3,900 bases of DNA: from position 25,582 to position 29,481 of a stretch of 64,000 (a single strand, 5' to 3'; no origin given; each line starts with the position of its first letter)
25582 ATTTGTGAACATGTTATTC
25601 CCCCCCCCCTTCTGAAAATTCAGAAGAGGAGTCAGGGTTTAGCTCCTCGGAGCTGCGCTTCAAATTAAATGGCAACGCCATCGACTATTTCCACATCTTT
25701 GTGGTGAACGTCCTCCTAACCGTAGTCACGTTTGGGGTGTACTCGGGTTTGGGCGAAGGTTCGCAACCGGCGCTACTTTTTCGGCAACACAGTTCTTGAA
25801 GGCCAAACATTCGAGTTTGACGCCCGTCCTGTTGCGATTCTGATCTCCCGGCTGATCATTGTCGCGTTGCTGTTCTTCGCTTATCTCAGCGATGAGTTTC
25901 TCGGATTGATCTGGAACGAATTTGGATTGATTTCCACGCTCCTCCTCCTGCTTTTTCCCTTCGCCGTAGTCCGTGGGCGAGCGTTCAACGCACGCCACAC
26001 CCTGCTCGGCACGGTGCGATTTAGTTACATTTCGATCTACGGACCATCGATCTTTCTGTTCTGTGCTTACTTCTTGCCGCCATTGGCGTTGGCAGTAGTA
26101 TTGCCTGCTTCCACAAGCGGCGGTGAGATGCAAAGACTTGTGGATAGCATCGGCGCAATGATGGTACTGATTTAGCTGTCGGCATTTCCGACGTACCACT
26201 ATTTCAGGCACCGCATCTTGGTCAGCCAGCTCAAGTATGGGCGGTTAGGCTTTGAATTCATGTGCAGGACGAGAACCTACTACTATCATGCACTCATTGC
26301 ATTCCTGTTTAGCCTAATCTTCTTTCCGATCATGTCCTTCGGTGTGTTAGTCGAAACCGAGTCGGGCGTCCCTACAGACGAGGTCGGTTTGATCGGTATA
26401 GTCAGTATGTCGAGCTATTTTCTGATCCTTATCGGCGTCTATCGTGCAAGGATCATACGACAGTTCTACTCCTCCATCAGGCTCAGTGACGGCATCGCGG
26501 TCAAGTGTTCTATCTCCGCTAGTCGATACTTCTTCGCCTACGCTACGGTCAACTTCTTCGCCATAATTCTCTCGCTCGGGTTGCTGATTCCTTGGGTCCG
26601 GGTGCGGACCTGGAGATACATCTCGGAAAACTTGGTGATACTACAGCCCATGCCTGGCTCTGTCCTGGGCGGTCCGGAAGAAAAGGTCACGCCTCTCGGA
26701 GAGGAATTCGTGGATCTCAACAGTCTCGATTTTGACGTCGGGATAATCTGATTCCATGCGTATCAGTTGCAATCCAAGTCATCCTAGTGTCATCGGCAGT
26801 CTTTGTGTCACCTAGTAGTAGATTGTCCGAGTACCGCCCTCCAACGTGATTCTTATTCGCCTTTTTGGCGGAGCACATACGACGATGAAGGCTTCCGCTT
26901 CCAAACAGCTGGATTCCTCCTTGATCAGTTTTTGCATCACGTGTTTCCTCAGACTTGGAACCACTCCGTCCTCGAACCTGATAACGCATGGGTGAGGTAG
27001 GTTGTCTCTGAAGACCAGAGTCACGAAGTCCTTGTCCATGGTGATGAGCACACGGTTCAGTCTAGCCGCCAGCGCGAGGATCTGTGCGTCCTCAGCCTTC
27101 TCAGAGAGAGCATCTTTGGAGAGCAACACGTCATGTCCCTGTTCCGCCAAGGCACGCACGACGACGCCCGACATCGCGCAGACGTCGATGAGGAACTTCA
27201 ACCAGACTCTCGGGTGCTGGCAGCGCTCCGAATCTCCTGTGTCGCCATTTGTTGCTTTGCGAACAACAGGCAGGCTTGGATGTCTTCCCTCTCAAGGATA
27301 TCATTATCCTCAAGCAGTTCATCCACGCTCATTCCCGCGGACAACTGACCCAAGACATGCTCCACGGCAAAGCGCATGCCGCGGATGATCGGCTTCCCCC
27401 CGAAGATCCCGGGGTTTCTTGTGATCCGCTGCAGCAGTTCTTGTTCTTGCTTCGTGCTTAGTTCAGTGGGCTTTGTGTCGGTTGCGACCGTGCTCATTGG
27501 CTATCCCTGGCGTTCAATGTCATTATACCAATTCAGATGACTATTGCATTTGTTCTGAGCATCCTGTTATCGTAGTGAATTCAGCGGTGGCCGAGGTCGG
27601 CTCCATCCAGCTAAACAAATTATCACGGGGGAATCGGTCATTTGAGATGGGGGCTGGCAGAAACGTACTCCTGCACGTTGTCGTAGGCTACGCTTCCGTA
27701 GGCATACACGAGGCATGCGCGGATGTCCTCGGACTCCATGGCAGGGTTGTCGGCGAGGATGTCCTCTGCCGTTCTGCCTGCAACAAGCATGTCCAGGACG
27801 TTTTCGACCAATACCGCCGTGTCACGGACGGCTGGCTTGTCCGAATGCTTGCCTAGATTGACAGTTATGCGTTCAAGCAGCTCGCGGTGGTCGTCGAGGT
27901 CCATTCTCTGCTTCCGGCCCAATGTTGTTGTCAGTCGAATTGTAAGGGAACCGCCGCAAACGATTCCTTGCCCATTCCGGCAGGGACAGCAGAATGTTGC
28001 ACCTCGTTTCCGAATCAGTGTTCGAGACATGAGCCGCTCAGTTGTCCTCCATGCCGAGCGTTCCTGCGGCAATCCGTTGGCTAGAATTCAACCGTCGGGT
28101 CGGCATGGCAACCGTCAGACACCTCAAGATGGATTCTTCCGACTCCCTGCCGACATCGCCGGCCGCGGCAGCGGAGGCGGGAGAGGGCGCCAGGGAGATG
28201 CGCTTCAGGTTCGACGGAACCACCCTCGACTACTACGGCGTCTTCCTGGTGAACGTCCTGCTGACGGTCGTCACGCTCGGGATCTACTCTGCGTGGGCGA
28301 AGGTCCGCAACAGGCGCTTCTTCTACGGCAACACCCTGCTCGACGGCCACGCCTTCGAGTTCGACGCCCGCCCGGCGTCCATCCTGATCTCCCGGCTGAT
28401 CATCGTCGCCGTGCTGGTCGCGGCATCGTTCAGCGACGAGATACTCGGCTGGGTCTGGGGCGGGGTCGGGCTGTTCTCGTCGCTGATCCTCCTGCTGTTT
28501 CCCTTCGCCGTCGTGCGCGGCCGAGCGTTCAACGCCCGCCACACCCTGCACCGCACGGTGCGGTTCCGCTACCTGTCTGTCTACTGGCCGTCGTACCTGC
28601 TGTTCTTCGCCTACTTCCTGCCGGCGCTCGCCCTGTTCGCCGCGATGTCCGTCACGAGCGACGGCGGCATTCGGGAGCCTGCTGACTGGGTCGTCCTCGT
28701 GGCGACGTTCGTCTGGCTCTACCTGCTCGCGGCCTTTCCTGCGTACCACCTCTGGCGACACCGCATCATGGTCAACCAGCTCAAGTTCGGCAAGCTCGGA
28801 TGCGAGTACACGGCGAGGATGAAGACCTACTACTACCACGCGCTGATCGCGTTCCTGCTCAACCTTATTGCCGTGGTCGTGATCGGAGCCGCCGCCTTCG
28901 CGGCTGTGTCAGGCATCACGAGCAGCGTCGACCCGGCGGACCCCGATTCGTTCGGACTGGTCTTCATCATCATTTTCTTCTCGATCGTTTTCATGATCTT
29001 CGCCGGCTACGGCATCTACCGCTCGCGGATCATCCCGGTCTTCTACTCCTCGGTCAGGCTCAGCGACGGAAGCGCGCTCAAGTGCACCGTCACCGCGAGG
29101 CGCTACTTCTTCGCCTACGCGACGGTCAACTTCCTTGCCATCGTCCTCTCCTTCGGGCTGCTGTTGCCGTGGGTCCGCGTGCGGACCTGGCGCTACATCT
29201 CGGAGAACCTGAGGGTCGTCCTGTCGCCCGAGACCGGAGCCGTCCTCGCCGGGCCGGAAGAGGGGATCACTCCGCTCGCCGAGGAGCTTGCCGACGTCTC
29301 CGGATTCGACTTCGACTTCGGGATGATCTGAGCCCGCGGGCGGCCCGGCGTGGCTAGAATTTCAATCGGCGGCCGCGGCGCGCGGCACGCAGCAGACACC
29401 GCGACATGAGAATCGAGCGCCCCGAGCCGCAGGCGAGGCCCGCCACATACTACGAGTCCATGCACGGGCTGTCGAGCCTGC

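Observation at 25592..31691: Three tandem DUF898/YjgN membrane-protein paralogues followed by an M48 metallopeptidase: candidate membrane module of unknown function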

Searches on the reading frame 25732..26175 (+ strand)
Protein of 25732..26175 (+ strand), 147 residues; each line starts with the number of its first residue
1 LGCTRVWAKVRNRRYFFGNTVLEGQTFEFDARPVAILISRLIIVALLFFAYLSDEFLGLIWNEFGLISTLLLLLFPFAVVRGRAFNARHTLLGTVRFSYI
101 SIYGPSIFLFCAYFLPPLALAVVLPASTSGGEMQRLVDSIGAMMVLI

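Call 3: search_protein_families(library=pfam, proteins=[window:25732-26175:+], max_evalue=0.01)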
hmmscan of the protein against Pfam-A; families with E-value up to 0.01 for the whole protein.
window:25732-26175:+ (147 aa): 1 family
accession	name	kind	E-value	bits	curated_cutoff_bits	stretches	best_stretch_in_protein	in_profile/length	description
PF05987.18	DUF898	-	1.2e-23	84.2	28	1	5-126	32-151/336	Bacterial protein of unknown function (DUF898)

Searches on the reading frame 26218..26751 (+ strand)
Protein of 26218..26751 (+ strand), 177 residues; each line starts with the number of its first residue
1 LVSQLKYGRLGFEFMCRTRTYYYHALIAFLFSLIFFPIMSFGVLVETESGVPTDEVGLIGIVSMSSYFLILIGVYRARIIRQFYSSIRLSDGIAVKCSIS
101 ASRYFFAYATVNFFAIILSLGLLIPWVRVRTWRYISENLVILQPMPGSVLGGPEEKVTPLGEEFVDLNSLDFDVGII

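Call 3: search_protein_families(library=pfam, proteins=[window:26218-26751:+], max_evalue=0.01)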
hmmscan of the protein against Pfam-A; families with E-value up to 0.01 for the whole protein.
window:26218-26751:+ (177 aa): 1 family
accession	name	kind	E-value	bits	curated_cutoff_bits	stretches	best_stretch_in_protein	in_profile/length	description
PF05987.18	DUF898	-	7.3e-22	78.3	28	1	1-167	160-336/336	Bacterial protein of unknown function (DUF898)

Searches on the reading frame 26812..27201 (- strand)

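Call 3: search_protein_families(library=pfam, proteins=[window:26812-27201:-], max_evalue=0.01)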
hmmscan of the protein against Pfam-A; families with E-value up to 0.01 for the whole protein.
window:26812-27201:- (129 aa): 3 families
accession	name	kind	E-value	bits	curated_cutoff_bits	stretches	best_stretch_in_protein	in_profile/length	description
PF18480.7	DUF5615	-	2.1e-15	56.9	23.8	1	1-105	1-104/110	Domain of unknown function (DUF5615)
PF18478.7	PIN_10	-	6.8e-05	23.3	26.2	1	1-59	1-62/84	PIN like domain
PF01927.22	Mut7-C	-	0.0014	19.2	23.3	1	1-63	1-56/146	Mut7-C RNAse domain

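Call 42: search_protein_families(library=ncbifam, proteins=[window:26812-27201:-], max_evalue=0.01)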
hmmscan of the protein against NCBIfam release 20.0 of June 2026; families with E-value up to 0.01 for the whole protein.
window:26812-27201:- (129 aa): 0 families

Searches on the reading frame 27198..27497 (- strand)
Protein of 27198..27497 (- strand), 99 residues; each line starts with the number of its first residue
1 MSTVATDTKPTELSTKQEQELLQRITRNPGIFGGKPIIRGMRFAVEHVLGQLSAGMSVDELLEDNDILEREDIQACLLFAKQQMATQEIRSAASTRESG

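Call 3: search_protein_families(library=pfam, proteins=[window:27198-27497:-], max_evalue=0.01)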
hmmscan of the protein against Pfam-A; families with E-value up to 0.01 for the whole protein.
window:27198-27497:- (99 aa): 1 family
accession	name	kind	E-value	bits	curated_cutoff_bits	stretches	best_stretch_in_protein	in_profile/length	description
PF04255.20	DUF433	-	4.3e-20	71.7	23.6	1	25-80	1-56/56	Protein of unknown function (DUF433)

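Call 42: search_protein_families(library=ncbifam, proteins=[window:27198-27497:-], max_evalue=0.01)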
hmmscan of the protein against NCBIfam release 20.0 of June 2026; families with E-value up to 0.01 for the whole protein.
window:27198-27497:- (99 aa): 0 families

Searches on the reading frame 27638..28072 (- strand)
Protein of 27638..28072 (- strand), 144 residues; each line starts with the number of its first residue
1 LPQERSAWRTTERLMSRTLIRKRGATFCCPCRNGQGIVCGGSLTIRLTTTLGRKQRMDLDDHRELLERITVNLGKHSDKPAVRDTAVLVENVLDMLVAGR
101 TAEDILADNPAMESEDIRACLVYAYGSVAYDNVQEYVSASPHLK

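Call 3: search_protein_families(library=pfam, proteins=[window:27638-28072:-], max_evalue=0.01)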
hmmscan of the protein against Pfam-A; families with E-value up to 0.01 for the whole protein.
window:27638-28072:- (144 aa): 1 family
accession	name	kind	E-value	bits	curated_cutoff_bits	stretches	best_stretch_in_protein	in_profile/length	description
PF04255.20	DUF433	-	3.4e-12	46.4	23.6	1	69-124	1-56/56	Protein of unknown function (DUF433)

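Call 42: search_protein_families(library=ncbifam, proteins=[window:27638-28072:-], max_evalue=0.01)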
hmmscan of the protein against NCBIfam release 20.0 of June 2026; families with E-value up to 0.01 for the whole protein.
window:27638-28072:- (144 aa): 0 families

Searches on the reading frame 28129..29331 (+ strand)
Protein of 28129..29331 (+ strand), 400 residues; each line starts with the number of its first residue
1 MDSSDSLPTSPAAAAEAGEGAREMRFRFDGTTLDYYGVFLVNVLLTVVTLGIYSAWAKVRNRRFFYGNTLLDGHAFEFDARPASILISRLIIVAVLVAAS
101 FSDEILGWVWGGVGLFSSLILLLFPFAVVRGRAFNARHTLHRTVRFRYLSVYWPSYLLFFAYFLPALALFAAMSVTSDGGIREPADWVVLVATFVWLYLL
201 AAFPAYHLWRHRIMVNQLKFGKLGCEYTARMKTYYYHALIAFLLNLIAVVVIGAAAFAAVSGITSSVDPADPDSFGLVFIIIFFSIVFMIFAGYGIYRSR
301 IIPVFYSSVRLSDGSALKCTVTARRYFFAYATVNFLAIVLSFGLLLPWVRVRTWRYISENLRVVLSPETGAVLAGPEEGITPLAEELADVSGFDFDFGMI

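Call 3: search_protein_families(library=pfam, proteins=[window:28129-29331:+], max_evalue=0.01)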
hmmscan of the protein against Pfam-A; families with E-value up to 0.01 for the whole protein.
window:28129-29331:+ (400 aa): 1 family
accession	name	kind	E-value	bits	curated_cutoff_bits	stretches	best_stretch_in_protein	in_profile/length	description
PF05987.18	DUF898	-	5.8e-72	243.1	28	1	24-390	2-336/336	Bacterial protein of unknown function (DUF898)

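Call 42: search_protein_families(library=ncbifam, proteins=[window:28129-29331:+], max_evalue=0.01)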
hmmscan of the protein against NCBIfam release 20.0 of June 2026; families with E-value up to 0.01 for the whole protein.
window:28129-29331:+ (400 aa): 0 families

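Call 43: search_protein_families(library=padloc, proteins=[window:28129-29331:+], max_evalue=0.01)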
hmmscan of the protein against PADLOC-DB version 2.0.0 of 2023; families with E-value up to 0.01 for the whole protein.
window:28129-29331:+ (400 aa): 0 families
